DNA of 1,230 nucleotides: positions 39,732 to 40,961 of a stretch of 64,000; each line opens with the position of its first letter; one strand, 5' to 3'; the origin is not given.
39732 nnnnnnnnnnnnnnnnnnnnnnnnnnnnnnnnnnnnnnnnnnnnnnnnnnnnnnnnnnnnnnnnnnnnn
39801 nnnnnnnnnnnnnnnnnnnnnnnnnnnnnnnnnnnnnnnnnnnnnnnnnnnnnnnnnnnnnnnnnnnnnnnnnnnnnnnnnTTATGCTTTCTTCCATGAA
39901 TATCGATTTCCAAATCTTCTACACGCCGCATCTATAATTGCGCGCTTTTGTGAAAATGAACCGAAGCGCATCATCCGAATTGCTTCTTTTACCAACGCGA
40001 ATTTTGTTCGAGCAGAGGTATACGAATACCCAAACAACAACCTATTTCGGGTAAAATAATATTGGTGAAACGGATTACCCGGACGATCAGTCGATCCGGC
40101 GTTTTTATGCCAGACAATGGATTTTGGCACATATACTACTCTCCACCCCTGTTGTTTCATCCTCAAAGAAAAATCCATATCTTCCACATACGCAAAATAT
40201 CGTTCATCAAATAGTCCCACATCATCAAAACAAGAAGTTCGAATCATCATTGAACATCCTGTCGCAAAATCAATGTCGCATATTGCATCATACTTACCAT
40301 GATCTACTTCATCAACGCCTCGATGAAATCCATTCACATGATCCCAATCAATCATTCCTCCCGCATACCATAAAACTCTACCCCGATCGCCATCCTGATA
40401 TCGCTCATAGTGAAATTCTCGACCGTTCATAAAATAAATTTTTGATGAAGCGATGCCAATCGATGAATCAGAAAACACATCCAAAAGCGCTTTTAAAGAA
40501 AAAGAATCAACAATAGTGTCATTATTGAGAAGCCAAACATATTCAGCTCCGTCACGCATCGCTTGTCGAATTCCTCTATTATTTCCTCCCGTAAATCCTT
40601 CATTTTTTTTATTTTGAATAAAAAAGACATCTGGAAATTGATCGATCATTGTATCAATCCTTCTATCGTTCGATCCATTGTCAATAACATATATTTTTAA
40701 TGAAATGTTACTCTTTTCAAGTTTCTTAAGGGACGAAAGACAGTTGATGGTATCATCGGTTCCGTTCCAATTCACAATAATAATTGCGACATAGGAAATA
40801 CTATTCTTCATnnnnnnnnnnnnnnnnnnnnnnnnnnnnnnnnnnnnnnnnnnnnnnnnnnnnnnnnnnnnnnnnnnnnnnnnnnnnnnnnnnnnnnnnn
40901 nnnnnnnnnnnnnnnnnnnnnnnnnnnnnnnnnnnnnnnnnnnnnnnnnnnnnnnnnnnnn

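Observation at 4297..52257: Very large array of about 22 GT-C-like polytopic membrane glycosyltransferase genes within 48 kb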

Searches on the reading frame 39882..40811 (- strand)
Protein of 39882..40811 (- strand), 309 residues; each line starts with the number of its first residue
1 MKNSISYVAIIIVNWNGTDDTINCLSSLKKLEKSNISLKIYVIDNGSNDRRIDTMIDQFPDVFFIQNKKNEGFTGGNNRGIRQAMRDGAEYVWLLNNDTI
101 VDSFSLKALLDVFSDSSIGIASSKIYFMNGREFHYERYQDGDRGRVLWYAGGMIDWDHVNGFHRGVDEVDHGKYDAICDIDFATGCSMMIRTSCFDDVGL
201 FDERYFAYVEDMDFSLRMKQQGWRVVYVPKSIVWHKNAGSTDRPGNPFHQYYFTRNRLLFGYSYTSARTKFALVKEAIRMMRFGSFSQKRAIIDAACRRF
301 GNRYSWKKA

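Call 7: search_protein_families(library=pfam, max_evalue=0.01, proteins=[window:39882-40811:-])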
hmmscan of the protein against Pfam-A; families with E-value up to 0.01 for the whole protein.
window:39882-40811:- (309 aa): 4 families
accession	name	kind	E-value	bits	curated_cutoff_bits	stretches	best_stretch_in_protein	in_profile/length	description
PF13641.12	Glyco_tranf_2_3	-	2.5e-19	70.6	27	1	8-238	3-214/230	Glycosyltransferase like family 2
PF00535.33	Glycos_transf_2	-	3.8e-14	53.4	23.3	1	10-164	2-161/168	Glycosyl transferase family 2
PF13632.12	Glyco_trans_2_3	-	2.3e-11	44.3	27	1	91-263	1-144/198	Glycosyl transferase family group 2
PF13506.12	Glyco_transf_21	-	1.8e-06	28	21.7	1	176-236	93-155/174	Glycosyl transferase family 21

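Call 17: search_protein_families(library=ncbifam, max_evalue=0.001, proteins=[window:39882-40811:-])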
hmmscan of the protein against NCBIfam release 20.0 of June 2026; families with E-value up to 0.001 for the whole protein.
window:39882-40811:- (309 aa): 11 families
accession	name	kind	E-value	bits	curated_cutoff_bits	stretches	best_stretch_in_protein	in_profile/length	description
TIGR03965.1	mycofact_glyco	equivalog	1.3e-15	57.3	280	2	180-236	226-281/467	mycofactocin biosynthesis glycosyltransferase MftF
TIGR01556.1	rhamnosyltran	subfamily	6.2e-15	55.1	200.55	2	27-115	9-100/281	rhamnosyltransferase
TIGR03937.1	PgaC_IcaA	equivalog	7.4e-12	44.9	422.3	1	4-116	43-153/407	poly-beta-1,6-N-acetyl-D-glucosamine synthase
NF041875.1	EPS_EpsD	equivalog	7.9e-11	41.9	370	1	164-237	138-208/325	exopolysaccharide biosynthesis glycosyltransferase EpsD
NF050113.1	gal_furan_GlfT1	equivalog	1.1e-08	34.7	330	1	13-117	6-109/290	galactofuranosyltransferase GlfT1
TIGR04283.1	glyco_like_mftF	equivalog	3.8e-08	33.2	182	0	187-233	140-183/221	TIGR04283 family arsenosugar biosynthesis glycosyltransferase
NF007482.0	PRK10073.1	equivalog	1.7e-07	30.6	423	1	1-123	1-120/334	glycosyltransferase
TIGR04242.1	nodulat_NodC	equivalog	2e-07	30.4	550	1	4-132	46-175/395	chitooligosaccharide synthase NodC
NF038302.1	EPS_HpsE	equivalog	1.5e-05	24.2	300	0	9-62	4-57/307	hormogonium polysaccharide biosynthesis glycosyltransferase HpsE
NF038299.1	EPS_HpsN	equivalog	1.7e-05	23.9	425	1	182-236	164-221/317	hormogonium polysaccharide biosynthesis glycosyltransferase HpsN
NF050819.1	PolSacchBiosHfsG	equivalog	0.00038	19.7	500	0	26-105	27-108/302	polysaccharide biosynthesis protein HfsG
